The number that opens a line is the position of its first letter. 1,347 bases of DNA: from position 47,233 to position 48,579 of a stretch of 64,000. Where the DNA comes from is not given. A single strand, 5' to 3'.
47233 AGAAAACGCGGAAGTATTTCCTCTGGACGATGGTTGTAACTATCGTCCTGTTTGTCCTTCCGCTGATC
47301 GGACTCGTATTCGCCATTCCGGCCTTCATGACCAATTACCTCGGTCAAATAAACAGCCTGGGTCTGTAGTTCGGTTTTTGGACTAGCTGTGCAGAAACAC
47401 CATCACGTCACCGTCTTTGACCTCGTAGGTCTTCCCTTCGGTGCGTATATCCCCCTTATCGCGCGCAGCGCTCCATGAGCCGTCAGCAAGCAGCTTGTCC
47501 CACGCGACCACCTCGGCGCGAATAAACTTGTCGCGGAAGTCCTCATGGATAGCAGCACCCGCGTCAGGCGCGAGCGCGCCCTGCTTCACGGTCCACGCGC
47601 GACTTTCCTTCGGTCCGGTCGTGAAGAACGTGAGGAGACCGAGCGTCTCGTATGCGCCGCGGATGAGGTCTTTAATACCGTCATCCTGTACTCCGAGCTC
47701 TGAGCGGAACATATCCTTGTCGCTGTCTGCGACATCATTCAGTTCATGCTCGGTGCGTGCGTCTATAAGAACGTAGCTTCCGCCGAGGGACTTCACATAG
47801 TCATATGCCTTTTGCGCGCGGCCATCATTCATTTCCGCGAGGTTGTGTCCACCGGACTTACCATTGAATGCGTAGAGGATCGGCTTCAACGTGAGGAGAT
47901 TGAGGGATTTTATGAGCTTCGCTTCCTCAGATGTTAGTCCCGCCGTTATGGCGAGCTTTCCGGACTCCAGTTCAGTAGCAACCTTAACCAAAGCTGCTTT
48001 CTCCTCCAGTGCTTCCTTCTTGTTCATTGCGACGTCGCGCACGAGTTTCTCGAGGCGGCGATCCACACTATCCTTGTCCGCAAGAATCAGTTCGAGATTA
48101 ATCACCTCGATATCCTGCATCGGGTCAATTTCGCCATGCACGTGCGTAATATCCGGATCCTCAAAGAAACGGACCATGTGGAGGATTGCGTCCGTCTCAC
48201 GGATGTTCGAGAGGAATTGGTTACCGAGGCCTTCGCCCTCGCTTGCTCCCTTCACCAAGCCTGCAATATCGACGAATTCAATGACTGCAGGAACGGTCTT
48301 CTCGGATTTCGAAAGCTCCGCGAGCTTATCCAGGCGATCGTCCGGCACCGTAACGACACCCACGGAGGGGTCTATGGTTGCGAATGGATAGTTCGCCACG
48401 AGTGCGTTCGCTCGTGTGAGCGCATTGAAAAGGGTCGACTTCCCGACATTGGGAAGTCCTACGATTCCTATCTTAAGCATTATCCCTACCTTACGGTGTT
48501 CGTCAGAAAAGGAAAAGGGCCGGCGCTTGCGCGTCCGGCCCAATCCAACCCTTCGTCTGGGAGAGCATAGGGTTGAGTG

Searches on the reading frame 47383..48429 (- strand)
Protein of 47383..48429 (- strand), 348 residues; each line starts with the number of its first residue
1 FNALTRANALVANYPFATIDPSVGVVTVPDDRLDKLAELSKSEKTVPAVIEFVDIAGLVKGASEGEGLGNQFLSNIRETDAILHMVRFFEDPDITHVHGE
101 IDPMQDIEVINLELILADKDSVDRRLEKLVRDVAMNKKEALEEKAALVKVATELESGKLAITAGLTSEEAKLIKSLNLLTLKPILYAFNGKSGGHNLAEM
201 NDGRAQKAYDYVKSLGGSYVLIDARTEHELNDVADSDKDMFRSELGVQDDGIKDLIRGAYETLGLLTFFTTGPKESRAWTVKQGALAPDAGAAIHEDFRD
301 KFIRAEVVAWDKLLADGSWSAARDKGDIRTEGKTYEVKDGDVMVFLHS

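Call 5: search_protein_families(library=pfam, proteins=[window:47383-48429:-], max_evalue=0.01)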
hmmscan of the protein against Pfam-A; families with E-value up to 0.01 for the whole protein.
window:47383-48429:- (348 aa): 2 families
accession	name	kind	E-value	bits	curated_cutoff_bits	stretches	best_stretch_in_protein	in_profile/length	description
PF06071.19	YchF-GTPase_C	-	6.6e-30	103.5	27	1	265-346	1-82/84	Protein of unknown function (DUF933)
PF01926.29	MMR_HSR1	-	4e-13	49.9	21.9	1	1-102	16-97/113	50S ribosome-binding GTPase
